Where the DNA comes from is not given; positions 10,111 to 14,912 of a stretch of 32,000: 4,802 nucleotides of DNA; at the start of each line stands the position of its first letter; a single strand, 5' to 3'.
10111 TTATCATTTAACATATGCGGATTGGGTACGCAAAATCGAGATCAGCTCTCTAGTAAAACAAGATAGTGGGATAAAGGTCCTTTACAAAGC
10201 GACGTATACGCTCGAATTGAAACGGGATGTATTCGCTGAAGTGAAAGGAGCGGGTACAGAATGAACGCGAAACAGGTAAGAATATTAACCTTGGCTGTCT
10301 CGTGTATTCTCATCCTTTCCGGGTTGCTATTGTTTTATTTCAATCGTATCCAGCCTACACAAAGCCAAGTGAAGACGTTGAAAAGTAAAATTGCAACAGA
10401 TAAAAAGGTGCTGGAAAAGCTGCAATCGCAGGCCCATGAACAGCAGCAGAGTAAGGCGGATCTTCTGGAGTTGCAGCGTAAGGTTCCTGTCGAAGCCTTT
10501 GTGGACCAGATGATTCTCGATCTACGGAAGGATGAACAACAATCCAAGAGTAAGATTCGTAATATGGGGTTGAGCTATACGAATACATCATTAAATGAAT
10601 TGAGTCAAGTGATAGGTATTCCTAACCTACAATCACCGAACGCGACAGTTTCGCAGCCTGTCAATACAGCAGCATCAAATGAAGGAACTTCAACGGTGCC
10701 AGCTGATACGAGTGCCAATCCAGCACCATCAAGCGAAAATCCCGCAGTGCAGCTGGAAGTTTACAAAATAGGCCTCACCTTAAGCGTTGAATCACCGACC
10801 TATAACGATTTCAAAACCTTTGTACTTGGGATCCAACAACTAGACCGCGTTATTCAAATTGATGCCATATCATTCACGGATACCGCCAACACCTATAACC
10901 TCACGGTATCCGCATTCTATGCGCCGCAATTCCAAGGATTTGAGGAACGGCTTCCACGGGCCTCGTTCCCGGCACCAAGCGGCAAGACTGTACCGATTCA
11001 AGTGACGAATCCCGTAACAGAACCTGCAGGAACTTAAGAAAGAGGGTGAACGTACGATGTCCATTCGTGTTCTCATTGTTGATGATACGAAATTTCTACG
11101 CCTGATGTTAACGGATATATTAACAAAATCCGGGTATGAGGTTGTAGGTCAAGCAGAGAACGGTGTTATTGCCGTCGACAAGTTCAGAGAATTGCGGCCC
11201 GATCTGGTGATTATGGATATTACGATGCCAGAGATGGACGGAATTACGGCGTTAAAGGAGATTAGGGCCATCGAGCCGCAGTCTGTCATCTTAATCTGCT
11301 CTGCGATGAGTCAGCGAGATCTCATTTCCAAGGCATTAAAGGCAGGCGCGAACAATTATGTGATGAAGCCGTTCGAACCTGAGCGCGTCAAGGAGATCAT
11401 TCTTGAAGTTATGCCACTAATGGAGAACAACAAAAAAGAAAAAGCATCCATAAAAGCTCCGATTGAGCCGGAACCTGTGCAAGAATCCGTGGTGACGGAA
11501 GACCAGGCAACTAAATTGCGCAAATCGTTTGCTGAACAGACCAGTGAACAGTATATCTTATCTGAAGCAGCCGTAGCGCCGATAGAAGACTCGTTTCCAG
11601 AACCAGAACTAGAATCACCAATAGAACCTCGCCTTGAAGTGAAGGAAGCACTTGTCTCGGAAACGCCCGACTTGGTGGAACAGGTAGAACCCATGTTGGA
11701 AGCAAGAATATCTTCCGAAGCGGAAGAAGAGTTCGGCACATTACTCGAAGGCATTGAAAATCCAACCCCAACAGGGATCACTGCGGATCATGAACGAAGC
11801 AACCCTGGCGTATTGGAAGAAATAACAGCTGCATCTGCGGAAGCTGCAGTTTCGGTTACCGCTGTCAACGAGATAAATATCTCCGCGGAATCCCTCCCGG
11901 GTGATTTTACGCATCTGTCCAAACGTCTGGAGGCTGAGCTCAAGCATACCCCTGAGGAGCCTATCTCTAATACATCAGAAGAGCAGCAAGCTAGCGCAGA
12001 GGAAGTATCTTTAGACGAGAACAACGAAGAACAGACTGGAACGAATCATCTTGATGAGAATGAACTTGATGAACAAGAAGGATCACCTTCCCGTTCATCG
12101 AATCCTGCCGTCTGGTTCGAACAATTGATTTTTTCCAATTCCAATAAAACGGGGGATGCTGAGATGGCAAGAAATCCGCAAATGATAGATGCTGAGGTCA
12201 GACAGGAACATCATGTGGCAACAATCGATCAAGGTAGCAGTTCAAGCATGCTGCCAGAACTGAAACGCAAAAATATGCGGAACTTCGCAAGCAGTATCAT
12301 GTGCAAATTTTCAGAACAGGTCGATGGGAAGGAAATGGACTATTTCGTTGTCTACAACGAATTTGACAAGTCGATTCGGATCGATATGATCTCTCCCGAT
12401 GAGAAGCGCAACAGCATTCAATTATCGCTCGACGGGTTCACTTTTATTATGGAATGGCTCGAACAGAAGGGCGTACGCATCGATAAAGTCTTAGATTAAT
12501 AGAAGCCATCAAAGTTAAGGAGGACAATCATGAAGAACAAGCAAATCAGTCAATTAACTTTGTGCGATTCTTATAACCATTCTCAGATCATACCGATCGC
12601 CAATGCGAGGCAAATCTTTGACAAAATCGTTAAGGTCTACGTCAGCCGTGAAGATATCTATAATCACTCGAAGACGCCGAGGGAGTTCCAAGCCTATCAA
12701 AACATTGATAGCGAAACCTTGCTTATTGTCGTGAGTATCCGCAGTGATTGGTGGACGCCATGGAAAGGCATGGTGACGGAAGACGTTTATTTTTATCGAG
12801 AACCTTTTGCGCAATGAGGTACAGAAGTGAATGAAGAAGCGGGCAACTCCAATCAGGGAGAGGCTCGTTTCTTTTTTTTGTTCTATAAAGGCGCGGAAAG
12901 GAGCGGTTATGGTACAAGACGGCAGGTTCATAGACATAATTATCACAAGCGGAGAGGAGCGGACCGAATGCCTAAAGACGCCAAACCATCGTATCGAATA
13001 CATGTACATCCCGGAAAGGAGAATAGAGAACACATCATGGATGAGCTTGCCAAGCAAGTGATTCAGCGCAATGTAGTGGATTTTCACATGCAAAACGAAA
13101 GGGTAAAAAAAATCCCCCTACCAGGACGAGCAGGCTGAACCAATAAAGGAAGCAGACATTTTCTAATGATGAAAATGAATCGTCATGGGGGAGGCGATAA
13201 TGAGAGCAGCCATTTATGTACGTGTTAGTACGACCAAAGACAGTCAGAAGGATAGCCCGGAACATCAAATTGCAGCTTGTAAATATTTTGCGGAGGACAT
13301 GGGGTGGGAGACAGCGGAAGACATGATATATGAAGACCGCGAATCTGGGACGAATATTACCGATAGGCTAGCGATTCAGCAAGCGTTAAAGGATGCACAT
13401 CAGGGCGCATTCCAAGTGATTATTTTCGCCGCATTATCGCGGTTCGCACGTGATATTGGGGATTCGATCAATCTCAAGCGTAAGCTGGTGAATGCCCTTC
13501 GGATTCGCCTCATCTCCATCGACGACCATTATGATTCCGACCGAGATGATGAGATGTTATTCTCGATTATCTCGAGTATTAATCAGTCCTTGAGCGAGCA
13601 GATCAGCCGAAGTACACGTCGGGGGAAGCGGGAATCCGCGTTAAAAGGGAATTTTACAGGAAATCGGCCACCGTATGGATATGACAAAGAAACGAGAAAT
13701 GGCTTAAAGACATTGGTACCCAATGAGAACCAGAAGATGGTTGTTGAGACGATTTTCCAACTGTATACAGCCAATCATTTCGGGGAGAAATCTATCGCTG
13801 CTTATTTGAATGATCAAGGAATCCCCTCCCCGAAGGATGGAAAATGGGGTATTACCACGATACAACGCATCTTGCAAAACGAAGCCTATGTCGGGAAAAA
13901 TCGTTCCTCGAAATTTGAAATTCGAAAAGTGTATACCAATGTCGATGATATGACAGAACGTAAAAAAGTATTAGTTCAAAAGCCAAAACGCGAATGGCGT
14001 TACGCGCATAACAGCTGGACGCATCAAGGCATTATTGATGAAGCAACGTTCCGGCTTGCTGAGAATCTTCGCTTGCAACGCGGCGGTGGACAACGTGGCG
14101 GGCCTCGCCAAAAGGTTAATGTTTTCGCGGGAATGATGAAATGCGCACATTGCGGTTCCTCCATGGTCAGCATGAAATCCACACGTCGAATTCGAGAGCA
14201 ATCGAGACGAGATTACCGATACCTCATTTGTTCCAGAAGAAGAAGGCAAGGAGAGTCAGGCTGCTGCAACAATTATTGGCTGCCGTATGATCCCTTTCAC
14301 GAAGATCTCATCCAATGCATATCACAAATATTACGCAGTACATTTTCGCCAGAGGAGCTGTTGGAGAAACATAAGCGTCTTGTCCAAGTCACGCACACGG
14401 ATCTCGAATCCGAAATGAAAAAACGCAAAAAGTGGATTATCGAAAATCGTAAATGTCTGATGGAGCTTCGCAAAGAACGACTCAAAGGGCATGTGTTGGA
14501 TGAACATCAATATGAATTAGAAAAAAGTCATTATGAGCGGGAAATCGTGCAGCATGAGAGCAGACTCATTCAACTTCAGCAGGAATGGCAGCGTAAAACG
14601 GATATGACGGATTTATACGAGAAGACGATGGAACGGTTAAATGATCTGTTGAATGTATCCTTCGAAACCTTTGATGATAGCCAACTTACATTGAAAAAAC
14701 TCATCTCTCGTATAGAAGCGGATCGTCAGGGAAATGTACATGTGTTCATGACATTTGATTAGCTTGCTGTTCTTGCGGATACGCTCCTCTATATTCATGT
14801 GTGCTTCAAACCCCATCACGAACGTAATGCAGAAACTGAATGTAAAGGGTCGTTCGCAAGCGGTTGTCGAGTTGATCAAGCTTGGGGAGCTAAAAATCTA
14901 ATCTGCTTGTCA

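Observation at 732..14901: A gerE-type sporulation regulator gene is split into two in-frame, co-oriented pieces 14 kb apart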

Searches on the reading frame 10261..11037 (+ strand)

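Call 8: search_protein_families(library=pfam, proteins=[window:10261-11037:+], max_evalue=0.01)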
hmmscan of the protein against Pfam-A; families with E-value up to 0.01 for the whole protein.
window:10261-11037:+ (258 aa): 2 families
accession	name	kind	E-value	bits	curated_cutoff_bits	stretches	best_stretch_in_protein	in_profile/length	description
PF04350.18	PilO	-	9.1e-06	26.3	22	0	171-216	88-134/145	Pilus assembly protein, PilO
PF04612.17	T2SSM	-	0.0057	17.3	27.8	0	19-81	25-87/160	Type II secretion system (T2SS), protein M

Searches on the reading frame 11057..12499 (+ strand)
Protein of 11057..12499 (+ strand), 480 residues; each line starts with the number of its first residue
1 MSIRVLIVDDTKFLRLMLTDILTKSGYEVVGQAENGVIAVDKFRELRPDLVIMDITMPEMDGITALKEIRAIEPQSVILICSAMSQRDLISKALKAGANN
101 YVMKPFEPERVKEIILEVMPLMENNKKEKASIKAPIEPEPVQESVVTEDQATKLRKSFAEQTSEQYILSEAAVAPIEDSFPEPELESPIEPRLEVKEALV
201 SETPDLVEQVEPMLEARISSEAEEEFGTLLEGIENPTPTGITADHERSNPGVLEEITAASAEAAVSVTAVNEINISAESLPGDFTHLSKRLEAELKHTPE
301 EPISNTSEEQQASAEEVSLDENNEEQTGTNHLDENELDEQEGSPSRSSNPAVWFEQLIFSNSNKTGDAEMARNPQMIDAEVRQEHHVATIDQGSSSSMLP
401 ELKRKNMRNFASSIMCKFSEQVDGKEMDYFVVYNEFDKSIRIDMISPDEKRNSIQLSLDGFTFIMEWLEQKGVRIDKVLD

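Call 8: search_protein_families(library=pfam, proteins=[window:11057-12499:+], max_evalue=0.01)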
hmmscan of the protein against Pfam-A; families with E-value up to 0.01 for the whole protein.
window:11057-12499:+ (480 aa): 1 family
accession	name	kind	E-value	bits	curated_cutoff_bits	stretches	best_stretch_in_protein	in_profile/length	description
PF00072.30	Response_reg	-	1.2e-30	106.4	30.2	1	5-115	1-110/111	Response regulator receiver domain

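Call 26: search_protein_families(library=phrogs, proteins=[window:11057-12499:+], max_evalue=0.01)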
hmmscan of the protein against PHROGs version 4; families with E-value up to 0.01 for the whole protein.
window:11057-12499:+ (480 aa): 6 families
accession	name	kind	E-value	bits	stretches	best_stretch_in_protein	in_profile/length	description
phrog_731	-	unknown function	5.2e-30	105.4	1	3-131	2-129/227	-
phrog_5982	-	unknown function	2.1e-22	79.9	1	3-138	869-994/1030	-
phrog_37855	-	unknown function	1.3e-21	77.9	1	2-150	5-156/278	-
phrog_20458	-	unknown function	1.4e-17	64.2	1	2-119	697-817/829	-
phrog_22245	-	unknown function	1.3e-13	51.8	1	2-107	3-110/349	-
phrog_8810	-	unknown function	6e-13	49.9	1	3-128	1-127/245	-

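Call 78: search_protein_families(library=ncbifam, proteins=[window:11057-12499:+], max_evalue=0.001)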
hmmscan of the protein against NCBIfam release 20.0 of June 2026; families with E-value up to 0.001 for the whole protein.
window:11057-12499:+ (480 aa): 101 families (the best 25 are shown)
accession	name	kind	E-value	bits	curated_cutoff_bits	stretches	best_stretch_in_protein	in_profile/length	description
NF041367.1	CheY_Halo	equivalog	5.8e-34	116.9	200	1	5-118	1-113/114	chemotaxis protein CheY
NF001965.0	PRK00742.1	subfamily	1.7e-28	99.9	293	1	1-141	2-143/357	chemotaxis-specific protein-glutamate methyltransferase CheB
NF008469.0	PRK11361.1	equivalog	1.5e-27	96.4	714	1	4-148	6-148/461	acetoacetate metabolism transcriptional regulator AtoC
TIGR02875.1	spore_0_A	equivalog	6.4e-24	84.6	200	1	2-126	2-129/262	sporulation transcription factor Spo0A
NF009206.0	PRK12555.1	subfamily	2e-23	82.9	342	1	3-108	1-108/340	chemotaxis-specific protein-glutamate methyltransferase CheB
NF040689.1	MtrAB_MtrA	equivalog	7.3e-21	74.5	300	1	5-123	1-117/219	MtrAB system response regulator MtrA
NF045944.1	ResRegRpaBCyano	equivalog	1.7e-20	73.4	330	1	6-130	1-123/229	response regulator transcription factor RpaB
NF007935.0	PRK10651.1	equivalog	4.5e-20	71.8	250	1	3-115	7-120/216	two-component system response regulator NarL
NF007689.0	PRK10365.1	equivalog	7.3e-20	71.2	760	1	3-132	6-134/441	sigma-54-dependent response regulator transcription factor ZraR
NF007969.0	PRK10693.1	equivalog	1.3e-19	70.5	329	1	4-123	9-129/337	two-component system response regulator RssB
NF041733.1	resp_reg_CseB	equivalog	1.5e-19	70.3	350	1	4-127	2-123/228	two-component system response regulator CseB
NF051850.1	RespRegRprY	equivalog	8.7e-19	67.8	370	1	2-128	4-129/234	response regulator transcription factor RprY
NF051870.1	NAssimRespRegNtrX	equivalog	2.5e-18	66.2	600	1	4-133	3-132/452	nitrogen assimilation response regulator NtrX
NF011896.0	PRK15369.1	equivalog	2.6e-18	66.4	242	1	2-106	3-108/211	two component system response regulator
NF052445.1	RespRegMctR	equivalog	3.5e-18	65.8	300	1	3-117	2-117/205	two-component system response regulator MctR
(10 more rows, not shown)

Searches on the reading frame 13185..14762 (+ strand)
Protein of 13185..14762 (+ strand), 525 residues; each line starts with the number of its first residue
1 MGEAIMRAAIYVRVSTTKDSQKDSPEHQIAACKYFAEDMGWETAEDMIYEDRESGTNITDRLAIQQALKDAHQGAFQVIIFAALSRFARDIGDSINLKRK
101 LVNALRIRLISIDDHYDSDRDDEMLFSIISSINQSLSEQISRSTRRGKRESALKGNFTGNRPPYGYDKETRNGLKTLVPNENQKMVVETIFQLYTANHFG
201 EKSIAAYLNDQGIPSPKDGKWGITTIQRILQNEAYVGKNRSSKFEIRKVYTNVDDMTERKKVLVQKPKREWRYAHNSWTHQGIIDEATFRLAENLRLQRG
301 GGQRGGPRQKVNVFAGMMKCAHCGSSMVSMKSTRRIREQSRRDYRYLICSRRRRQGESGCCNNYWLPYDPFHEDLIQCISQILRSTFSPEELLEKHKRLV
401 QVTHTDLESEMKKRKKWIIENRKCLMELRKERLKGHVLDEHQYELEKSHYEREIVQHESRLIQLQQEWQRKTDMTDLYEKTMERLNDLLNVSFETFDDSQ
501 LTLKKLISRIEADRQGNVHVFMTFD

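Call 8: search_protein_families(library=pfam, proteins=[window:13185-14762:+], max_evalue=0.01)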
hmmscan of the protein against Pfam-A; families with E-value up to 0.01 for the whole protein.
window:13185-14762:+ (525 aa): 5 families
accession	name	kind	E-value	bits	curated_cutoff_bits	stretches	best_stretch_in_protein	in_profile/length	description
PF00239.26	Resolvase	-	4.9e-27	95.2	23.3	1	8-155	1-143/145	Resolvase, N terminal domain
PF07508.19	Recombinase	-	3.5e-19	69.4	21.1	1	182-296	2-99/102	Recombinase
PF13408.12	Zn_ribbon_recom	-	1.1e-09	38.9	25.3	1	314-369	2-47/58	Recombinase zinc beta ribbon domain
PF05916.17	Sld5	-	0.0014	19.3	22.3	0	394-434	23-57/102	GINS complex protein helical bundle domain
PF19964.5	EAD11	-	0.0033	17.8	26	0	441-487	25-70/80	Effector-associated domain 11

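Call 12: find_encoding_contigs(protein=window:13185-14762:+, flank=10000, max_places=6)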
Protein window:13185-14762:+ (525 aa): no gene with exactly this product is on record in the collection.

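Call 13: find_related_loci(query=window:13185-14762:+, collection=genome_contigs, flank=10000)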
Query window:13185-14762:+ (525 aa) in genome_contigs; peptide patterns used: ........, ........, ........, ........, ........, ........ (x = any residue, [..] = any of these).
30 stretches matched a pattern; 10 encode a relative of the query (tblastn E <= 1e-3); 10 distinct loci.
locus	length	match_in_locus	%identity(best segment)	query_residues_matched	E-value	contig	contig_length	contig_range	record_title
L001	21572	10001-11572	69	4-525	0e+0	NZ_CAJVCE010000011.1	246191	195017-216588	Paenibacillus allorhizosphaerae strain CIP 111802, whole genome shotgun sequence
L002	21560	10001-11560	69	5-524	0e+0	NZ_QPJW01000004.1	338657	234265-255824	Fontibacillus phaseoli strain CECT 8333 Ga0244632_104, whole genome shotgun sequence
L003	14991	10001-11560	70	5-524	0e+0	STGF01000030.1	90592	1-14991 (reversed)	Paenibacillus sp. SY21-1 SY21-1_ctg0030, whole genome shotgun sequence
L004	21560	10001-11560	67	5-524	0e+0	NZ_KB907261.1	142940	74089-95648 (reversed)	Paenibacillus fonticola DSM 21315 G358DRAFT_scaffold00017.17, whole genome shotgun sequence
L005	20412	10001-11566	56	5-524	0e+0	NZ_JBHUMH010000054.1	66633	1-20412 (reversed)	Paenibacillus yanchengensis strain KCTC 33926 soapdenovo_K_127_54, whole genome shotgun sequence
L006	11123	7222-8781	68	5-524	0e+0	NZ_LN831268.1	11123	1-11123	Paenibacillus sp. GM2, whole genome shotgun sequence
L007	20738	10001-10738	80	2-247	8e-124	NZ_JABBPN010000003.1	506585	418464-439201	Paenibacillus lemnae strain L7-75 Contig_3:, whole genome shotgun sequence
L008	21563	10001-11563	69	4-524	0e+0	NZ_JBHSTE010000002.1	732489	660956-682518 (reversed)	Paenibacillus septentrionalis strain PCU 280 GCM70027101_31, whole genome shotgun sequence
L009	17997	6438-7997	74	4-524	7e-81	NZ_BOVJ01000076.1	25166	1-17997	Paenibacillus cisolokensis strain LC2-13A sequence076, whole genome shotgun sequence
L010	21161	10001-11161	27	6-392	6e-23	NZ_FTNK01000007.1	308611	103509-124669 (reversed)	Paenibacillus macquariensis strain ATCC 23464, whole genome shotgun sequence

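Call 26: search_protein_families(library=phrogs, proteins=[window:13185-14762:+], max_evalue=0.01)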
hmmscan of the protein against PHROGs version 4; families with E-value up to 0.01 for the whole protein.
window:13185-14762:+ (525 aa): 2 families
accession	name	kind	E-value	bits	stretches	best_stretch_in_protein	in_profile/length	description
phrog_95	-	integration and excision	1.7e-99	335.2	1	4-519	86-562/651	integrase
phrog_125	-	DNA, RNA and nucleotide metabolism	5.1e-34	118.9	1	4-257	18-227/254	DNA invertase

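Call 70: search_dna_similar(query=window:13185-14762:+, collection=phages, mode=protein, max_rows=12)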
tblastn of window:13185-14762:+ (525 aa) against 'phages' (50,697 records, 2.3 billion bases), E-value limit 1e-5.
Records with a match: 783; places in all: 934; records where one place covers at least 80% of the query: 87.
Best place of each record, by identity: <60% 783.
By first word of the organism name: Mycobacterium 284; Streptococcus 151; Bacteriophage 79; Bacillus 60; Staphylococcus 28; Clostridium 23; Paenibacillus 19; Lactococcus 12; phage 11; Faecalibacterium 10; and 47 more.
By host as written in the record: Mycobacterium smegmatis mc2 155 199; - 113; Mycobacterium smegmatis mc#155 32; Mycobacterium smegmatis mc2155 19; Bacillus anthracis 16; Mycobacterium sp. 13; Streptococcus suis 11; Paenibacillus larvae 10; and 236 more.
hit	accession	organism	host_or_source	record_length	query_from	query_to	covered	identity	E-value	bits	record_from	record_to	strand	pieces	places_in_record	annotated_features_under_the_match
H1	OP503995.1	Paenibacillus phage vB_PlaS-5/A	Paenibacillus larvae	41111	2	521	99%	43.7%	2e-96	429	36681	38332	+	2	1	serine recombinase (x2) | hypothetical protein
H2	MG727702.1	Paenibacillus phage Likha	Paenibacillus larvae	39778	2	521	99%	43.7%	2e-122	401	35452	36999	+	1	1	serine recombinase | hypothetical protein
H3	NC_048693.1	Paenibacillus phage Likha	Paenibacillus larvae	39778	2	521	99%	43.7%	2e-122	401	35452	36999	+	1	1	integrase | hypothetical protein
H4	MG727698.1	Paenibacillus phage PBL1c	Paenibacillus larvae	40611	2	521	99%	43.7%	2e-122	401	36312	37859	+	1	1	serine recombinase | hypothetical protein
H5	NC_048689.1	Paenibacillus phage PBL1c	Paenibacillus larvae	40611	2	521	99%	43.7%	2e-122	401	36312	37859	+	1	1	integrase | hypothetical protein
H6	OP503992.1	Paenibacillus phage vB_PlaS-1/A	Paenibacillus larvae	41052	2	521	99%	43.7%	2e-122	401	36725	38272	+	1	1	serine recombinase | hypothetical protein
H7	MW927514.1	Paenibacillus phage Fitz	Paenibacillus larvae ATCC 9545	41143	2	521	99%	43.7%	2e-122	401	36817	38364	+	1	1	serine recombinase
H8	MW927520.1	Paenibacillus phage Newport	Paenibacillus larvae ATCC 9545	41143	2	521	99%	43.7%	2e-122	401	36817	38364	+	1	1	serine integrase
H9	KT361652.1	Paenibacillus phage Xenia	Paenibacillus larvae NRRL 2605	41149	2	521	99%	43.7%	2e-122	401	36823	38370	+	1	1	serine recombinase | hypothetical protein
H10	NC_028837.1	Paenibacillus phage Xenia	Paenibacillus larvae NRRL 2605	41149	2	521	99%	43.7%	2e-122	401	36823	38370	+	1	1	integrase | hypothetical protein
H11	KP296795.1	Paenibacillus phage Shelly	Paenibacillus larvae ATCC 9545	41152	2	521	99%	43.7%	2e-122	401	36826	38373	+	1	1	serine recombinase | hypothetical protein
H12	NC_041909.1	Paenibacillus phage Shelly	Paenibacillus larvae ATCC 9545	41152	2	521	99%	43.7%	2e-122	401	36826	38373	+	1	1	integrase | hypothetical protein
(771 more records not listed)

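Call 71: get_annotated_region(hit=H2, flank=2800)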
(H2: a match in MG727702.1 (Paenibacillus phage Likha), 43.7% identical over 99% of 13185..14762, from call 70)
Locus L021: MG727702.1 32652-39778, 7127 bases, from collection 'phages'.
description: Paenibacillus phage Likha, complete genome.
organism: Paenibacillus phage Likha (NCBI taxid 2070193)
taxonomy: Viruses; Duplodnaviria; Heunggongvirae; Uroviricota; Caudoviricetes; Fernvirus; Fernvirus likha
host: Paenibacillus larvae; source: honeycomb; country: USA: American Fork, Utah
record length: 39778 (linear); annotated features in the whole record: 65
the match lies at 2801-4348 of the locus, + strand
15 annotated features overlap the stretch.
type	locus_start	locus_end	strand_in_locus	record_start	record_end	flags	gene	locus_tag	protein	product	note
CDS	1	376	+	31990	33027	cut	-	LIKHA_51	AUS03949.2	DNA cytosine methyltransferase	-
CDS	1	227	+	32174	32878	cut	-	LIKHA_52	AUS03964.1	DNA cytosine methyltransferase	-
CDS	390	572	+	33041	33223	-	-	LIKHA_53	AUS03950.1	hypothetical protein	-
CDS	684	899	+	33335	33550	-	-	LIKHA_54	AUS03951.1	hypothetical protein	-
CDS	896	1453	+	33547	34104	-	-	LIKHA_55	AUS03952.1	holliday junction resolvase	holliday junction resolvase RuvC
CDS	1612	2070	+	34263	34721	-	-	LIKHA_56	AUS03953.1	hypothetical protein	-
CDS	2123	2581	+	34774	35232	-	-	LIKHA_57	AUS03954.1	transcriptional regulator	transcriptional regulator ArpU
CDS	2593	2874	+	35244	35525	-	-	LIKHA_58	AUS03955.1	hypothetical protein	-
CDS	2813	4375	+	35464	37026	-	-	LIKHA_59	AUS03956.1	serine recombinase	-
CDS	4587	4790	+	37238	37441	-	-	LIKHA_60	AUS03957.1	putative phosphomannomutase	-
CDS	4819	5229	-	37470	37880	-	-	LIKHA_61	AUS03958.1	antitoxin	antitoxin HicB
CDS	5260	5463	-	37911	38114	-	-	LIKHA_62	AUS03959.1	toxin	toxin HicA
CDS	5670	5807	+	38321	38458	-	-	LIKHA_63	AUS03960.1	hypothetical protein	-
CDS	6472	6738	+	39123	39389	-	-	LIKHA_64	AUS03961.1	putative transglycosylase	-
CDS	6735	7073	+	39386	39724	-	-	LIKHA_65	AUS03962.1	HNH endonuclease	-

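Call 78: search_protein_families(library=ncbifam, proteins=[window:13185-14762:+], max_evalue=0.001)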
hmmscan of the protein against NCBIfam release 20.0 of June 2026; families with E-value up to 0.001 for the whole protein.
window:13185-14762:+ (525 aa): 6 families
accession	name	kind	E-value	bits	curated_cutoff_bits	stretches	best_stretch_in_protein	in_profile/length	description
NF047343.1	SCCmet_CcrB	equivalog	4.4e-33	114.7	900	1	7-513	8-493/542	cassette chromosome recombinase CcrB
NF047347.1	SCCmet_CcrC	equivalog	8.4e-23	80.7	900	1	7-487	4-474/558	cassette chromosome recombinase CcrC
NF041201.1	recomb_XisF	equivalog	2.9e-21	76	375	1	11-381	4-355/465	fdxN element excision recombinase XisF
NF047344.1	SCCmet_CcrA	equivalog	7.6e-21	74.7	700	1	7-212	3-198/442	cassette chromosome recombinase CcrA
NF049883.1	resolv_YneB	equivalog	1.2e-09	38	175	1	8-155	2-146/211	YneB family resolvase-like protein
NF033518.0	transpos_IS607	equivalog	3.1e-07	30.1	110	1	7-132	55-171/187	IS607 family transposase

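Call 80: search_solved_structures(query=window:13185-14762:+, max_evalue=0.00001)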
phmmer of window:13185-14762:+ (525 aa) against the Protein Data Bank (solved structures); distinct sequences matched with E-value up to 0.00001: 7.
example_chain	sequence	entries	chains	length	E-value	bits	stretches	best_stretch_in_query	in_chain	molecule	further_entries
9dxh_A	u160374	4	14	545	5.7e-14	55.1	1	53-420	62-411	Resolvase homolog YokA | Site-specific recombinase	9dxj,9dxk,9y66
9dxd_A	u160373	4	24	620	8.5e-14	54.6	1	53-417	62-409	Resolvase homolog YokA,SPbeta prophage-derived uncharacterized protein YotN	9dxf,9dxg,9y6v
3bvp_A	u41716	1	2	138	2.1e-11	46.7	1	7-135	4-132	TP901-1 Integrase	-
3g13_A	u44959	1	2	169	3.3e-11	46.1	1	6-160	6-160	Putative conjugative transposon recombinase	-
9iu2_A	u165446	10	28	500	7.4e-10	41.6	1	6-218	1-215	Integrase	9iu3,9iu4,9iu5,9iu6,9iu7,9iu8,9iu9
3guv_A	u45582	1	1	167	4.2e-09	39.1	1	7-160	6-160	Site-specific recombinase, resolvase family protein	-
5cy1_A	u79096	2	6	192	1.3e-06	30.9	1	11-161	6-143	Transposon Tn3 resolvase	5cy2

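Call 82: find_related_loci(query=window:13185-14762:+, collection=viral_contigs, flank=3000)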
Query window:13185-14762:+ (525 aa) in viral_contigs; peptide patterns used: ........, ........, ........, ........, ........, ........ (x = any residue, [..] = any of these).
2 stretches matched a pattern, but none encodes a relative of the query by tblastn (E <= 1e-3).
